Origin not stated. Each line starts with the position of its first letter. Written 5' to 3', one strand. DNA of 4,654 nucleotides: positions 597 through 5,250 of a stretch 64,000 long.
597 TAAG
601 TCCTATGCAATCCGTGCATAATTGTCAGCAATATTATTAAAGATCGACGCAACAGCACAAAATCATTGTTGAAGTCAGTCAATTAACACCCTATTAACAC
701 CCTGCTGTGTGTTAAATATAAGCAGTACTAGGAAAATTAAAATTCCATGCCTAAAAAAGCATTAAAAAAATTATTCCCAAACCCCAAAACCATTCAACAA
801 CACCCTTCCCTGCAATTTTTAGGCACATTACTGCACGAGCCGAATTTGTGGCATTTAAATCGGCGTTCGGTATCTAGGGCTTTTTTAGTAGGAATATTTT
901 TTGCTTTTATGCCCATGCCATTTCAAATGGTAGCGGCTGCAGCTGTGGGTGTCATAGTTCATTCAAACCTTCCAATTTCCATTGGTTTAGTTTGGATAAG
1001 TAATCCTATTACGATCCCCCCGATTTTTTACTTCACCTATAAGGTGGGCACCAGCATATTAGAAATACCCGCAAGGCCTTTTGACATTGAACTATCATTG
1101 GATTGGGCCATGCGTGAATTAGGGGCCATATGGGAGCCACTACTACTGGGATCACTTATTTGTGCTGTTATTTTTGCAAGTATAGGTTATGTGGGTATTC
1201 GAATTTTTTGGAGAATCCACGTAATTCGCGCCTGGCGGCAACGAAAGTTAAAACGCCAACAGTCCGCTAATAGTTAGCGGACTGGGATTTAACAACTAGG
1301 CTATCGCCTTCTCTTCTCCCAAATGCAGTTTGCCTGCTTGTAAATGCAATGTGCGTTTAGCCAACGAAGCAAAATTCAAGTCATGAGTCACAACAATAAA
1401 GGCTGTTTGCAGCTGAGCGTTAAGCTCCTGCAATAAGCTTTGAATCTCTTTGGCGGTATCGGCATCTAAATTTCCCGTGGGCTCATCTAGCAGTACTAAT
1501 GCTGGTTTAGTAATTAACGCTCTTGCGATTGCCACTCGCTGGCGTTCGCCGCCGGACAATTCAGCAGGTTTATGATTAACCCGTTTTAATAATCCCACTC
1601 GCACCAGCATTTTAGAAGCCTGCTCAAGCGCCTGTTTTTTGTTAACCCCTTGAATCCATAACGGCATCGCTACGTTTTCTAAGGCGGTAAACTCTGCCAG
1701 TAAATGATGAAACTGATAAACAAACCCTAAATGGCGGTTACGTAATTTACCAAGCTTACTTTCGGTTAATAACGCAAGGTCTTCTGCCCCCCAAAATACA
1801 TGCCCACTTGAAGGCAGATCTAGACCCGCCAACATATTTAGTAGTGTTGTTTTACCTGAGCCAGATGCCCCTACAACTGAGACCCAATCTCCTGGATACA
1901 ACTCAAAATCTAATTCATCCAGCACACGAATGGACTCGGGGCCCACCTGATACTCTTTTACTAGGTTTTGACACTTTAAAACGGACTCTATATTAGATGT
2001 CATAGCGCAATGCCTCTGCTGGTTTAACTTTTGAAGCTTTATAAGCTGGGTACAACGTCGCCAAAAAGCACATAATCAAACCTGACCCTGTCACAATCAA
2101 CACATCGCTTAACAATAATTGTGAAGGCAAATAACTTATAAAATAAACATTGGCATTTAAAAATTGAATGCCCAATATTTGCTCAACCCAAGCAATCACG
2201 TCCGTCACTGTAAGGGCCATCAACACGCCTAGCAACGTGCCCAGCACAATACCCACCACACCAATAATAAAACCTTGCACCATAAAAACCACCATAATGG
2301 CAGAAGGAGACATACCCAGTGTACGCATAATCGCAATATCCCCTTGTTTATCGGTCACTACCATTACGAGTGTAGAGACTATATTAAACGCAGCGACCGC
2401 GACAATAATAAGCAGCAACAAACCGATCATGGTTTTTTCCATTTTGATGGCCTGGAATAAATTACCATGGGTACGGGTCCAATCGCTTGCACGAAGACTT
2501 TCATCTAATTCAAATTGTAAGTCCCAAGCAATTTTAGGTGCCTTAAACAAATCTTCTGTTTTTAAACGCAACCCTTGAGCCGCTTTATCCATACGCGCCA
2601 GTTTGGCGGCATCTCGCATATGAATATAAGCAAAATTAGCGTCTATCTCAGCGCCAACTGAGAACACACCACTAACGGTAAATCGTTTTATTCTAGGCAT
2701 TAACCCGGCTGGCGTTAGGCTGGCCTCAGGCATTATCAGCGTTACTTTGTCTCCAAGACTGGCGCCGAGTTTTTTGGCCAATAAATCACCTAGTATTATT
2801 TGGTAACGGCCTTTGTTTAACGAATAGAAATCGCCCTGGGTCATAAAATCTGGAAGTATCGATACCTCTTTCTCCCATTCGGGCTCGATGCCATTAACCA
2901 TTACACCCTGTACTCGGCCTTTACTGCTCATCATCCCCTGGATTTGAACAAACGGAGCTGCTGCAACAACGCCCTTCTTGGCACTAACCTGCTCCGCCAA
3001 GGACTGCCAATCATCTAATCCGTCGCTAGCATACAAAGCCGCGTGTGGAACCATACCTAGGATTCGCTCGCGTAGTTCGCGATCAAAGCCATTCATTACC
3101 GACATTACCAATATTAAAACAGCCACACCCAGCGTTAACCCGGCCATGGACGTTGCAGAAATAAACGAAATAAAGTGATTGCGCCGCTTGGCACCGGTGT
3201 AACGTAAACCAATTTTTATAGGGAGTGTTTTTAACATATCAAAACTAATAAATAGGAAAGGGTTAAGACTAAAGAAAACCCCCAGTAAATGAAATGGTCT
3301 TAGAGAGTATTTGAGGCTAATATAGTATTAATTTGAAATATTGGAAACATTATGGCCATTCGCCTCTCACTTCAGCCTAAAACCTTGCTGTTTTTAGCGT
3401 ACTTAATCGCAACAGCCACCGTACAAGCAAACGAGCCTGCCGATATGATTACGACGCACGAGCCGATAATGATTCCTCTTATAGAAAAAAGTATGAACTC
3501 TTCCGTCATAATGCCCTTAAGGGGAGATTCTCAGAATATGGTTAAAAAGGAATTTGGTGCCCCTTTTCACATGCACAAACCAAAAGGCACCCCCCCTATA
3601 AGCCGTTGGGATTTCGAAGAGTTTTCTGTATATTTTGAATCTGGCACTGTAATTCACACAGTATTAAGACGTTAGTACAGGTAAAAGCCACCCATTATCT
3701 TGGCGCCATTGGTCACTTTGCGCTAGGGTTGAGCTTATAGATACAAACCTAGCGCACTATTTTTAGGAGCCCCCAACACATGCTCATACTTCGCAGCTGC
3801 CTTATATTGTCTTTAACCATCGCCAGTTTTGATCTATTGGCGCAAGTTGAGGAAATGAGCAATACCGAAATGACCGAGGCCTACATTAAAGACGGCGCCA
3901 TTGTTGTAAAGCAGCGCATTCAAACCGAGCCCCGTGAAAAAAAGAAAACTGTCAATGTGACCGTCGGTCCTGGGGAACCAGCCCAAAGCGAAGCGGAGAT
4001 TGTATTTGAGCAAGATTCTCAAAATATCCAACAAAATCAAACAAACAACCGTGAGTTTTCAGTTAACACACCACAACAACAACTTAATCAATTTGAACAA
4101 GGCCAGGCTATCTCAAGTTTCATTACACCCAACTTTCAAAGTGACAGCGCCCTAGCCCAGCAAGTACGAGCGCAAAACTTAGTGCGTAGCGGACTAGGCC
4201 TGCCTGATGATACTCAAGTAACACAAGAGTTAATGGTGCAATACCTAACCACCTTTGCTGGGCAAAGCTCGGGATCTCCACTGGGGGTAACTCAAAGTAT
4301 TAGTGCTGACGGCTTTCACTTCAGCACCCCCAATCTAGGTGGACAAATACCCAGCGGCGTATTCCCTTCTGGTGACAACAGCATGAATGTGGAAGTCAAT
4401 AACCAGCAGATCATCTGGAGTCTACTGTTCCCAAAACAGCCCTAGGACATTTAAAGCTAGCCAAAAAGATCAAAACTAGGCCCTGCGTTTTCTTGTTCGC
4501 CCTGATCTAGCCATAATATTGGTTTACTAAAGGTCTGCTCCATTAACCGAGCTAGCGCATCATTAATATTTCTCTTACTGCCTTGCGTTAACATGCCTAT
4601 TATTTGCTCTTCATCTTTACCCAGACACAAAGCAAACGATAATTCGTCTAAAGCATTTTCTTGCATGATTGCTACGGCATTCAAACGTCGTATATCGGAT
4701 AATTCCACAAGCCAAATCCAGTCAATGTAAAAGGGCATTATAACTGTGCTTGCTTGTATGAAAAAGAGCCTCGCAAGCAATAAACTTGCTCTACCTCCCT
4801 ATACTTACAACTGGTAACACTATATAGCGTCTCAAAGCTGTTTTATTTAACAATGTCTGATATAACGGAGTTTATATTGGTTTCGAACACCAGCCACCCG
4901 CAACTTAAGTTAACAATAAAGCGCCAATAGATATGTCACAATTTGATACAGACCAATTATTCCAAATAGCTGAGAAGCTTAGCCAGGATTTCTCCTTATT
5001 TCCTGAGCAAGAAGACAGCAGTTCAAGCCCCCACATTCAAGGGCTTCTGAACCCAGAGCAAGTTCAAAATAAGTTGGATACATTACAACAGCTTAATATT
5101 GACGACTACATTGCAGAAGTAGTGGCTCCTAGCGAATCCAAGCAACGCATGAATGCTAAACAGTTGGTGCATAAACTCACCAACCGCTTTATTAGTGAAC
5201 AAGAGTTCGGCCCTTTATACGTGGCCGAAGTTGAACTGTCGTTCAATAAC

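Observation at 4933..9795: Whole biotin carboxylase holoenzyme in one chain, with an unusual CT-alpha / linker / CT-beta / BC / BCCP order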

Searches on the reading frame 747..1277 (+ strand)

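Call 6: search_protein_families(library=pfam, proteins=[window:747-1277:+], max_evalue=0.001)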
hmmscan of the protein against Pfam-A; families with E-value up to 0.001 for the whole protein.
window:747-1277:+ (176 aa): 1 family
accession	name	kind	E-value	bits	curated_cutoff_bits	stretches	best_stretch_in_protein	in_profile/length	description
PF09835.14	DUF2062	-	1.5e-47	161.7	27.4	1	23-164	2-147/147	Uncharacterized protein conserved in bacteria (DUF2062)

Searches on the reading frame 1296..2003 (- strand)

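Call 6: search_protein_families(library=pfam, proteins=[window:1296-2003:-], max_evalue=0.001)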
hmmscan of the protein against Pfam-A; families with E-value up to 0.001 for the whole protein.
window:1296-2003:- (235 aa): 5 families
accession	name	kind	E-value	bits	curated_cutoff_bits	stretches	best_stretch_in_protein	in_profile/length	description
PF00005.33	ABC_tran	-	4.2e-33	115.3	25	1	28-176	1-136/137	ABC transporter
PF02463.25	SMC_N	-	7.5e-08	32.5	40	1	137-221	125-211/220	RecF/RecN/SMC N terminal domain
PF13304.12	AAA_21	-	2.5e-07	31.5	27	0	148-211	237-302/304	AAA domain, putative AbiEii toxin, Type IV TA system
PF25199.1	nSTAND_NTPase5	-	0.00033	20.9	34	0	39-83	42-89/145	Novel STAND NTPase 5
PF13191.12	AAA_16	-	0.00046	21.2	32.6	0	41-201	27-165/167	AAA ATPase domain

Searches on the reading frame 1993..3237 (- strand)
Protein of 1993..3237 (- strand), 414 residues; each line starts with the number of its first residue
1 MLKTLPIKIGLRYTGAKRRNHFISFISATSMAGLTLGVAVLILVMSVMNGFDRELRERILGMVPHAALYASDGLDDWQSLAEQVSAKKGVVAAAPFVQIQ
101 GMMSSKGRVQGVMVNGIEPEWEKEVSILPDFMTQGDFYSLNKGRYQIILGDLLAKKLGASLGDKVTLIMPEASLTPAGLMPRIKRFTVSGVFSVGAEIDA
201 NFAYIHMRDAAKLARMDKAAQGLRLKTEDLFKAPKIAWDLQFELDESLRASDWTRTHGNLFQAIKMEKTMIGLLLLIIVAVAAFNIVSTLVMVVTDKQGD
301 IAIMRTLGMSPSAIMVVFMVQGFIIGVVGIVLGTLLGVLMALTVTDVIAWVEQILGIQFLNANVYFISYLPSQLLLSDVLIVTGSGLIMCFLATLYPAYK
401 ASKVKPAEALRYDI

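Call 6: search_protein_families(library=pfam, proteins=[window:1993-3237:-], max_evalue=0.001)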
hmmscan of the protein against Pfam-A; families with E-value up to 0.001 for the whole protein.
window:1993-3237:- (414 aa): 2 families
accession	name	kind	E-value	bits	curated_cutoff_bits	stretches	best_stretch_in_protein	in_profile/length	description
PF12704.14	MacB_PCD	-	1.6e-17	64.9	27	1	27-212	1-178/207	MacB-like periplasmic core domain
PF02687.27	FtsX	-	9.5e-17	61.6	25.5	1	273-406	2-120/120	FtsX-like permease C-terminal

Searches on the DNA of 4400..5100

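Call 80: search_rna_families(source=window, start=4400, end=5100, threshold=evalue, max_evalue=1)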
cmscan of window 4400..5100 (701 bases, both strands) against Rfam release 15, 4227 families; matches with E-value up to 1: 0.
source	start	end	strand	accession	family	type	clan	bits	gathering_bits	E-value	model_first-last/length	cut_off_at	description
